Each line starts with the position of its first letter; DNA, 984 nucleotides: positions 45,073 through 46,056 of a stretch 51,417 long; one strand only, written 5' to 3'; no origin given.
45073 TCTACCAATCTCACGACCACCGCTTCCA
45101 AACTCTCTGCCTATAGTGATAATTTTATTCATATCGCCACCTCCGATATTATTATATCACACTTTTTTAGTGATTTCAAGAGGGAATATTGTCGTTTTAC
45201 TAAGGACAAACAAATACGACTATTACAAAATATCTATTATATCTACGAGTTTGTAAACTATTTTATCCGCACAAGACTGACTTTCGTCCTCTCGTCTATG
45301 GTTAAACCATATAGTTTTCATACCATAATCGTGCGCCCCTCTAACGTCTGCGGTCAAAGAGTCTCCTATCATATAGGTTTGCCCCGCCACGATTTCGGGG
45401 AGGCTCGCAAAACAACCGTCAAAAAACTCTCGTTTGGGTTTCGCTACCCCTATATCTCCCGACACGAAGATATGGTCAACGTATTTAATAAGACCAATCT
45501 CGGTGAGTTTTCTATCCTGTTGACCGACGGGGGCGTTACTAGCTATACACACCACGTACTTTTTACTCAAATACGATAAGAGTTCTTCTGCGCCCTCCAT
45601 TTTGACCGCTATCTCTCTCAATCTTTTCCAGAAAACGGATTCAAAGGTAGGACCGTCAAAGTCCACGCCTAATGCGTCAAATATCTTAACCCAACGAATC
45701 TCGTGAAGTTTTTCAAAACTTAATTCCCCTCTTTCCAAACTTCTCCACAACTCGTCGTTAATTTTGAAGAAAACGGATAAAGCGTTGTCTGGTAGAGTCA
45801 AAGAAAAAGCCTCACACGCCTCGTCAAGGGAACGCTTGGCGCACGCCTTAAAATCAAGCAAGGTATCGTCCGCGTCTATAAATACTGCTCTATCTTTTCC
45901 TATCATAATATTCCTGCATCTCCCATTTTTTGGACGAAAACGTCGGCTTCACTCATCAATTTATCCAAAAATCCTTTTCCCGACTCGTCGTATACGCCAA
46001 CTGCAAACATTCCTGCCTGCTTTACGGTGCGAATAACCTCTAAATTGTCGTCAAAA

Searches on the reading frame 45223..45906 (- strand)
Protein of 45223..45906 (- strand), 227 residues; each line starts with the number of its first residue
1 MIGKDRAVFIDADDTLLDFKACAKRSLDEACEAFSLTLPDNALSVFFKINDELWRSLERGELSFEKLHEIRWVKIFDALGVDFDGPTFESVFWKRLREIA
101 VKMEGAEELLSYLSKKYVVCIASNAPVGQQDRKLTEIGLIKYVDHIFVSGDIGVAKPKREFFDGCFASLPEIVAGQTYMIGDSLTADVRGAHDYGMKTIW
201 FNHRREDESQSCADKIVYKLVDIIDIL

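Call 19: find_encoding_contigs(protein=window:45223-45906:-, flank=10000, max_places=8)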
Protein window:45223-45906:- (227 aa): 5 contigs read that carry it; 4 places shown.
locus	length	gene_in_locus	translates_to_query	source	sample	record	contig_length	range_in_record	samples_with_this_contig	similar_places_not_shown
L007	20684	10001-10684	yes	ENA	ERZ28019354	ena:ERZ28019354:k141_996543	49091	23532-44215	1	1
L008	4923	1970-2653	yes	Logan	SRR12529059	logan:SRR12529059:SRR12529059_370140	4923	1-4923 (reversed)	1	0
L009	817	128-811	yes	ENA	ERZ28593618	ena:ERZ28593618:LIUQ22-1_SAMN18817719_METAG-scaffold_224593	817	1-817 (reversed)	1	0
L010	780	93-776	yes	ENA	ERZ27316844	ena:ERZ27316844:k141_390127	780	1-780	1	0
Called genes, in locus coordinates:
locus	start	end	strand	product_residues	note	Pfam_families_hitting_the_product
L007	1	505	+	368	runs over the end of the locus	PF14659:Phage_int_SAM_3, PF00589:Phage_integrase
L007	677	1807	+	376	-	PF13421:Band_7_1, PF01145:Band_7 (weak), PF12773:DZR, PF13240:Zn_Ribbon_1 (weak), PF24463:DUF7577 (weak), PF13248:Zn_ribbon_3 (weak), PF12773:DZR, PF13240:Zn_Ribbon_1 (weak), +2 more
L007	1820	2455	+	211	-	-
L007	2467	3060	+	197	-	PF13181:TPR_8 (faint), PF07719:TPR_2 (faint), PF13431:TPR_17 (faint), PF14559:TPR_19 (faint), PF00515:TPR_1 (weak)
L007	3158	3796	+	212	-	-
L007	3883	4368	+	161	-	PF01809:YidD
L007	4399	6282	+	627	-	PF00676:E1_dh, PF13292:DXP_synthase_N, PF00456:Transketolase_N, PF02775:TPP_enzyme_C (faint), PF02779:Transket_pyr, PF02780:Transketolase_C, PF17147:PFOR_II (weak)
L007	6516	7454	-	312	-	PF03547:Mem_trans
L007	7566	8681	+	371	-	PF04346:EutH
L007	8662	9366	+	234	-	PF03009:GDPD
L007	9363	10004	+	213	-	PF00702:Hydrolase, PF13419:HAD_2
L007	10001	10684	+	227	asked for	PF00702:Hydrolase, PF13419:HAD_2, PF13242:Hydrolase_like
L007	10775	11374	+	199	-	PF02224:Cytidylate_kin (faint), PF13189:Cytidylate_kin2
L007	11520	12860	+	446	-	PF01120:Alpha_L_fucos, PF14871:GHL6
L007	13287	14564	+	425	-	-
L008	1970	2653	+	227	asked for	PF00702:Hydrolase, PF13419:HAD_2, PF13242:Hydrolase_like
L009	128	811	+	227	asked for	PF00702:Hydrolase, PF13419:HAD_2, PF13242:Hydrolase_like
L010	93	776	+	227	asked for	PF00702:Hydrolase, PF13419:HAD_2, PF13242:Hydrolase_like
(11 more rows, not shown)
